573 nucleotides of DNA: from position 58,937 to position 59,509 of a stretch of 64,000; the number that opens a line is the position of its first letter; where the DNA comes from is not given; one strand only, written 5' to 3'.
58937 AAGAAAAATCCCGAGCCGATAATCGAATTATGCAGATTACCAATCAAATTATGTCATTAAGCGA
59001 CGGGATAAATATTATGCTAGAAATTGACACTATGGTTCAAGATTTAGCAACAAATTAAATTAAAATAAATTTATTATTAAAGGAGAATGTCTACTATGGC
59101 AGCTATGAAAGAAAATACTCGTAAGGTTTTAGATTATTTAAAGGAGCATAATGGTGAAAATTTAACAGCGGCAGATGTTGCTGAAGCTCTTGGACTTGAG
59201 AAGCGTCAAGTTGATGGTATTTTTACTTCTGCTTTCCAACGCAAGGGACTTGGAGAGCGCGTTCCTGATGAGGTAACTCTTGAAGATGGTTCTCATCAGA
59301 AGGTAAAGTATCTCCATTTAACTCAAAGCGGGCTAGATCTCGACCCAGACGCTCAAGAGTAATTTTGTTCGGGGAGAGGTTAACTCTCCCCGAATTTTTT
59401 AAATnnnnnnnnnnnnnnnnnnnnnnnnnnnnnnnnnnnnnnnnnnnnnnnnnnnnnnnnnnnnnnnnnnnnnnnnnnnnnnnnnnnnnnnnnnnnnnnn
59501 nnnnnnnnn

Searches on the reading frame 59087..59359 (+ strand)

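Call 32: search_protein_families(library=pfam, max_evalue=0.001, proteins=[window:59087-59359:+])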
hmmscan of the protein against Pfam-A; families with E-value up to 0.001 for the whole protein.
window:59087-59359:+ (91 aa): 1 family
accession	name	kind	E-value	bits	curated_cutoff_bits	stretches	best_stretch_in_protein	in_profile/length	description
PF18470.6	Cas9_a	-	1.3e-05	25.4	26.9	1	8-72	52-117/221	Cas9 alpha-helical lobe domain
